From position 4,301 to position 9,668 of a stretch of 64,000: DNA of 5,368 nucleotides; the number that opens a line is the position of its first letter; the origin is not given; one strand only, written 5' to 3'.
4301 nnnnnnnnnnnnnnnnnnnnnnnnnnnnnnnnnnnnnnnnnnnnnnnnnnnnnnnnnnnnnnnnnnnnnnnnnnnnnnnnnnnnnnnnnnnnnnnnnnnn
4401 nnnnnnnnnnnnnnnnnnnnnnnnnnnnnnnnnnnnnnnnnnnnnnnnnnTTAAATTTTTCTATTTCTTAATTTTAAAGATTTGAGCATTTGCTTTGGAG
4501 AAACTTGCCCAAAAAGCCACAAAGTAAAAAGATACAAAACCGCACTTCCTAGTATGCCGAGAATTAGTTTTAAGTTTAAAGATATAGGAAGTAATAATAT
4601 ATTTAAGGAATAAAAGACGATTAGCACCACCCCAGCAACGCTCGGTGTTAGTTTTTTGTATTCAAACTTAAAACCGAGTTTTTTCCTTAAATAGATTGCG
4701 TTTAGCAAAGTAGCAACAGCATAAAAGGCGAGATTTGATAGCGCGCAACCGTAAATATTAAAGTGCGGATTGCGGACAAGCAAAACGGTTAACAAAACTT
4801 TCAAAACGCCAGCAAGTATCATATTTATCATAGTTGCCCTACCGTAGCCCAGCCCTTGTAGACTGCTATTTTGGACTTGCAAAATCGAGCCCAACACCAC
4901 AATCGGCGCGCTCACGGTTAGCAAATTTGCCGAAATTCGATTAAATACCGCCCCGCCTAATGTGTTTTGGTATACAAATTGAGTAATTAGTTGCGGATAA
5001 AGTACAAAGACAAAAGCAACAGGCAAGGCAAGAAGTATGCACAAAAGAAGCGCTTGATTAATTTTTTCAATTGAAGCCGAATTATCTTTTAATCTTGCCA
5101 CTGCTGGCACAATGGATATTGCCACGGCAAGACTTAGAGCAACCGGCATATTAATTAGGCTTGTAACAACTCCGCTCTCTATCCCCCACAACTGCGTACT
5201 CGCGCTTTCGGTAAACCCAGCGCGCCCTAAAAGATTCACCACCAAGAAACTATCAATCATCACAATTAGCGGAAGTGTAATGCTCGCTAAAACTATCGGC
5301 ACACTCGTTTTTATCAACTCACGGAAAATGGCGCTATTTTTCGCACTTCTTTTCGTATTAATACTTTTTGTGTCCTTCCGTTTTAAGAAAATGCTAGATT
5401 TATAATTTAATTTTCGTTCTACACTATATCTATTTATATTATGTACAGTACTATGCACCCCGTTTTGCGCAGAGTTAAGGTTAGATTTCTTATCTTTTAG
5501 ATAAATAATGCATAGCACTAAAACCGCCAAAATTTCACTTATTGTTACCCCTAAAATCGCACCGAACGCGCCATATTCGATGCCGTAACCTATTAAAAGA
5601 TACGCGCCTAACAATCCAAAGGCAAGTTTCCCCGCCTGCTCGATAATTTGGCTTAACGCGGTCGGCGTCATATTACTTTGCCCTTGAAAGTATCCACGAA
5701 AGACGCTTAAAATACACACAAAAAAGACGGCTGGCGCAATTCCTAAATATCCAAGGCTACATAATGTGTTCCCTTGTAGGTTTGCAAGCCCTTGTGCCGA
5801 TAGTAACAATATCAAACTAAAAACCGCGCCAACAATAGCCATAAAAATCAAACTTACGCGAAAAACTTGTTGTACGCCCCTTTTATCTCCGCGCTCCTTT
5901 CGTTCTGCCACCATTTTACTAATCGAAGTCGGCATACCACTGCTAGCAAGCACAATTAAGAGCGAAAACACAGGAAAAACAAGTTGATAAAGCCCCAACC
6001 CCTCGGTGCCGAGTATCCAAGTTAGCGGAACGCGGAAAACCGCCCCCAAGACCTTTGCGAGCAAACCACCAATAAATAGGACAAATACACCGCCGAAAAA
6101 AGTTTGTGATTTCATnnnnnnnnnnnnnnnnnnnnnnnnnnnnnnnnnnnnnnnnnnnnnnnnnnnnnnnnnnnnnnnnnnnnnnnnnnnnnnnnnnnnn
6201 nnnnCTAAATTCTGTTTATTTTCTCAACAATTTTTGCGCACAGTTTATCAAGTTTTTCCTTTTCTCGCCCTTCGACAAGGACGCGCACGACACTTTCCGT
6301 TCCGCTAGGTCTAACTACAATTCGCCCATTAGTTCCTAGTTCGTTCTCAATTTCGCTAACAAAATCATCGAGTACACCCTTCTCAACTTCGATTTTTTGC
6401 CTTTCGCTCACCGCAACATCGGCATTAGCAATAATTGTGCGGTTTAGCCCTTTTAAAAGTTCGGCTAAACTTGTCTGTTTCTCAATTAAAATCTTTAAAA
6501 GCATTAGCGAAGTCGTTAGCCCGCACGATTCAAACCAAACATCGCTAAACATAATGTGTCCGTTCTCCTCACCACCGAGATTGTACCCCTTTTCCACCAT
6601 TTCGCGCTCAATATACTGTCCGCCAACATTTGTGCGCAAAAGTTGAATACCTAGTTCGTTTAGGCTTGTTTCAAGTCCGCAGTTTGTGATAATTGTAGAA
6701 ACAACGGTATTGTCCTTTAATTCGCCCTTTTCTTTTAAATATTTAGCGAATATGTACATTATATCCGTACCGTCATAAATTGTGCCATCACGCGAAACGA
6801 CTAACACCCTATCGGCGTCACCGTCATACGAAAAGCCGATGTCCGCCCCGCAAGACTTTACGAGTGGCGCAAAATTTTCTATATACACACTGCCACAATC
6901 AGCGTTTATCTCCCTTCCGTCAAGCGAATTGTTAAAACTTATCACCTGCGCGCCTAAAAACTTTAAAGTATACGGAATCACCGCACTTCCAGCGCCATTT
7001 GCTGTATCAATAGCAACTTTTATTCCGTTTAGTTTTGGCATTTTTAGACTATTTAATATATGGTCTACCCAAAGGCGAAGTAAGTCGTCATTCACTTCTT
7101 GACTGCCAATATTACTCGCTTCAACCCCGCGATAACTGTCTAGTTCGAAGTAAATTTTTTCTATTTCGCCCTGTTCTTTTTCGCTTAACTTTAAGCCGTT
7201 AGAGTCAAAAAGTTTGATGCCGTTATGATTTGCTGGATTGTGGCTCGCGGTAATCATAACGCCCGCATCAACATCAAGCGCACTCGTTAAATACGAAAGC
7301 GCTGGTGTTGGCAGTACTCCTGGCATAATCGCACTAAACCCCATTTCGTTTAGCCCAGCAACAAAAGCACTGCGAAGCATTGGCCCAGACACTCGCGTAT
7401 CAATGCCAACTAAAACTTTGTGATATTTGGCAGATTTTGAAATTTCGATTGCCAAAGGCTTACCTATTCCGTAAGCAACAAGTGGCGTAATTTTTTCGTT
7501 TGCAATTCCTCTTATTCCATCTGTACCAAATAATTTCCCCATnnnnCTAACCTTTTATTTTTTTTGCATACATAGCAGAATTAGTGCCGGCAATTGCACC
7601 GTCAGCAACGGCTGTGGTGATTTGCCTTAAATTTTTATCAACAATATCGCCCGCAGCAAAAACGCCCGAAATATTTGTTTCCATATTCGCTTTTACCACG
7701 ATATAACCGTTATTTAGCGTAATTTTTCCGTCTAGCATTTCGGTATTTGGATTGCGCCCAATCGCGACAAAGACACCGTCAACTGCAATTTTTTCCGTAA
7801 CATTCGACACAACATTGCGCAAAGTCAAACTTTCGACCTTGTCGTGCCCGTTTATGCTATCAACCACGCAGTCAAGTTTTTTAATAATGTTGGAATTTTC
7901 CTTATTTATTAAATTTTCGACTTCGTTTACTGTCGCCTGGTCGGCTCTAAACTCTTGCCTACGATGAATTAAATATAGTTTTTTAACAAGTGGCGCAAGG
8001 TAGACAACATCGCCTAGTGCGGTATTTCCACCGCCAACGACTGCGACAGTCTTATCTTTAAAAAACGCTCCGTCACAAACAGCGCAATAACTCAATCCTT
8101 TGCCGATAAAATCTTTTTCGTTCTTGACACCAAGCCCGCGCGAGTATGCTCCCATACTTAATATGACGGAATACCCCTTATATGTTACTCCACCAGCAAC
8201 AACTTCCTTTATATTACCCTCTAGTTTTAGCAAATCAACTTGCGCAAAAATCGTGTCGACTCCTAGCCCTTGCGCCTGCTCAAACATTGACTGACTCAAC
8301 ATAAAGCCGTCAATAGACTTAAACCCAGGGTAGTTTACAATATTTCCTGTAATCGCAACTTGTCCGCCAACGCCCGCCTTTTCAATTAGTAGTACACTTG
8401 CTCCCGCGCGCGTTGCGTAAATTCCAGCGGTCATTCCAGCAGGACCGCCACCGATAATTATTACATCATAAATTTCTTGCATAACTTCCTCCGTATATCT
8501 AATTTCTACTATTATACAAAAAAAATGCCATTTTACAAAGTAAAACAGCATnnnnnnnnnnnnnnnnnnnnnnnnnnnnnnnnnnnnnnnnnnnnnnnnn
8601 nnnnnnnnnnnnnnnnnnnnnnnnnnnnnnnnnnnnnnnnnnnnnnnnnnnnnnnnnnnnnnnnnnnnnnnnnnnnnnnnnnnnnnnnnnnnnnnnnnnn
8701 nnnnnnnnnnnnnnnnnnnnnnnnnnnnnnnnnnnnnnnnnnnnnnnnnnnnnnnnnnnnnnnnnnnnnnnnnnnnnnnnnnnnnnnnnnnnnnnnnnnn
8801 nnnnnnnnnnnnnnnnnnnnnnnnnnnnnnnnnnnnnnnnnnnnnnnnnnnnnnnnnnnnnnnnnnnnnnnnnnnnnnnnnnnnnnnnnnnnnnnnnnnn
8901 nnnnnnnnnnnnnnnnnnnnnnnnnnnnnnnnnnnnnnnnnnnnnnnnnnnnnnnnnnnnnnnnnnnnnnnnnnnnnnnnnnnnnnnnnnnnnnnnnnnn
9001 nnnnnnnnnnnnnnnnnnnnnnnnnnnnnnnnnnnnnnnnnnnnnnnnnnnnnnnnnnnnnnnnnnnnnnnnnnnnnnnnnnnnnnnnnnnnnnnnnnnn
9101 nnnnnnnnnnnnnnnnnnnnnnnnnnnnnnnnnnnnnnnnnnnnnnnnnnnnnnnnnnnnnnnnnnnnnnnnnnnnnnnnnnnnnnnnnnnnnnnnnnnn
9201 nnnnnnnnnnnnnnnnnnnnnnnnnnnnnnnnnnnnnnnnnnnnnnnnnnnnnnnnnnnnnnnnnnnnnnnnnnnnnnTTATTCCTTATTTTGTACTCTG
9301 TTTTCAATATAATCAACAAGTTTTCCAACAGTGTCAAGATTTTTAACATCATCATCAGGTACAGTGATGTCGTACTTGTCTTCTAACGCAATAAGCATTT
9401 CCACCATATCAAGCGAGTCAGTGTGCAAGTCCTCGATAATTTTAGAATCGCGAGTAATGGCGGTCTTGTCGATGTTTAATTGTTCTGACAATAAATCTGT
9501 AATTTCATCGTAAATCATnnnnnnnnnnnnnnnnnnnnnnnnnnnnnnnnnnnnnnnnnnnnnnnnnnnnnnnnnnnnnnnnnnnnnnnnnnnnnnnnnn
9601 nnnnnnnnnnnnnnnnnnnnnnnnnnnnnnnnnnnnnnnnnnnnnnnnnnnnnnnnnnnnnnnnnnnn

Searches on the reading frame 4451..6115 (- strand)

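Call 11: search_protein_families(library=pfam, proteins=[window:4451-6115:-])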
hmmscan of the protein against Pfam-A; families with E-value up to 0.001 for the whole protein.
window:4451-6115:- (554 aa): 2 families
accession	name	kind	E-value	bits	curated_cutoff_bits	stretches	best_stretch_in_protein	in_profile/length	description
PF01943.22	Polysacc_synt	-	1.2e-28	100.8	28.2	1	9-341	4-272/274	Polysaccharide biosynthesis protein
PF01554.23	MatE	-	8e-07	29.3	24.9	1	23-156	12-148/161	MatE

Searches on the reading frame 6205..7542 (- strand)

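Call 11: search_protein_families(library=pfam, proteins=[window:6205-7542:-])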
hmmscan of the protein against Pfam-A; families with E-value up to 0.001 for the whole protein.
window:6205-7542:- (445 aa): 4 families
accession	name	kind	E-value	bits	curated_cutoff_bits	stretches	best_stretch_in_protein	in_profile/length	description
PF02878.22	PGM_PMM_I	-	7.1e-43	146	22.5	1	3-137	2-137/138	Phosphoglucomutase/phosphomannomutase, alpha/beta/alpha domain I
PF02880.22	PGM_PMM_III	-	3.2e-27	95.4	20.7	1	257-365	1-110/115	Phosphoglucomutase/phosphomannomutase, alpha/beta/alpha domain III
PF00408.26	PGM_PMM_IV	-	1.1e-15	57.9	23.1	1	376-440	4-67/68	Phosphoglucomutase/phosphomannomutase, C-terminal domain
PF02879.22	PGM_PMM_II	-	4.9e-14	53.1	29.3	1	158-253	3-103/103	Phosphoglucomutase/phosphomannomutase, alpha/beta/alpha domain II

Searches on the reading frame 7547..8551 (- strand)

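Call 11: search_protein_families(library=pfam, proteins=[window:7547-8551:-])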
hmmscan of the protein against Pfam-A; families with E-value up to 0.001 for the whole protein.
window:7547-8551:- (334 aa): 11 families
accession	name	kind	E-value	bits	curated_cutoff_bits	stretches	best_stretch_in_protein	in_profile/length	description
PF07992.20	Pyr_redox_2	-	1.6e-42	146.4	26.1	1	28-318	1-291/291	Pyridine nucleotide-disulphide oxidoreductase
PF13738.12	Pyr_redox_3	-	5.6e-16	59.1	30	2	102-301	101-305/305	Pyridine nucleotide-disulphide oxidoreductase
PF01266.30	DAO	-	4.7e-10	40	27.9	1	29-64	1-38/353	FAD dependent oxidoreductase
PF00070.33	Pyr_redox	-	1.4e-09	38.8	22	1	169-245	2-80/82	Pyridine nucleotide-disulphide oxidoreductase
PF12831.13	FAD_oxidored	-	2.6e-09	37.3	27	1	29-65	1-38/416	FAD dependent oxidoreductase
PF00890.30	FAD_binding_2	-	6.9e-08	32.5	20.4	1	29-70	1-43/414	FAD binding domain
PF03486.20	HI0933_like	-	4e-07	30.2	50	1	29-70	2-44/244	HI0933-like protein Rossmann domain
PF01134.28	GIDA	-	3e-06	27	22.1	1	29-82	1-46/391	Glucose inhibited division protein A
PF13450.12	NAD_binding_8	-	1.5e-05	25.6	21.9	1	32-66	1-36/68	NAD(P)-binding Rossmann-like domain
PF01494.25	FAD_binding_3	-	2.9e-05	23.9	22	1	28-59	2-33/349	FAD binding domain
PF01946.23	Thi4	-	0.00045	20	26.2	1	26-70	16-62/235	Thi4 family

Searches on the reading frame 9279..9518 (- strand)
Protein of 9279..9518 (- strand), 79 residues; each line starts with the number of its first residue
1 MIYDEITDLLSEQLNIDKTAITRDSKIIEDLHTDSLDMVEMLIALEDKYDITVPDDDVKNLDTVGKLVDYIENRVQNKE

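Call 11: search_protein_families(library=pfam, proteins=[window:9279-9518:-])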
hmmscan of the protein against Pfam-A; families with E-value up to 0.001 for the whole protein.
window:9279-9518:- (79 aa): 2 families
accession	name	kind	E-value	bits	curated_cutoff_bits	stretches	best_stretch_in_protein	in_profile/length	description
PF00550.31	PP-binding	-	6.2e-12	46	20.8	1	4-71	1-67/67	Phosphopantetheine attachment site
PF14573.12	PP-binding_2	-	2.7e-05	24.7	32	1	9-76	22-89/96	Acyl-carrier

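Call 49: find_encoding_contigs(protein=window:9279-9518:-, flank=5000, max_places=10)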
Protein window:9279-9518:- (79 aa): 3 contigs read that carry it; 3 places shown.
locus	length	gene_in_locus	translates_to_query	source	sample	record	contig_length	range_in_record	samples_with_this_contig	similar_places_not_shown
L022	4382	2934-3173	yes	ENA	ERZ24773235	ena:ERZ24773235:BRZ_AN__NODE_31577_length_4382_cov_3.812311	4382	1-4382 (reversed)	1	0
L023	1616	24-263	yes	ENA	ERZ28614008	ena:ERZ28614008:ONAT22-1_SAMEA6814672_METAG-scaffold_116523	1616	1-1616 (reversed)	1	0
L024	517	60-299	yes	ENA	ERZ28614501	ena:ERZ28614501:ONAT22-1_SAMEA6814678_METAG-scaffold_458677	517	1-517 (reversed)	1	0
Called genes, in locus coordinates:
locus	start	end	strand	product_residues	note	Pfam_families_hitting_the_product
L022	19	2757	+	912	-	PF13306:LRR_5, PF13855:LRR_8 (faint), PF12799:LRR_4 (faint), PF13306:LRR_5, PF18998:Flg_new_2 (weak)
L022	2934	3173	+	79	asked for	PF00550:PP-binding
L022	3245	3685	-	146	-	-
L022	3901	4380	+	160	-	?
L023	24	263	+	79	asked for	PF00550:PP-binding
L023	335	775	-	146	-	-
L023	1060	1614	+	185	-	?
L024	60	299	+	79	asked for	PF00550:PP-binding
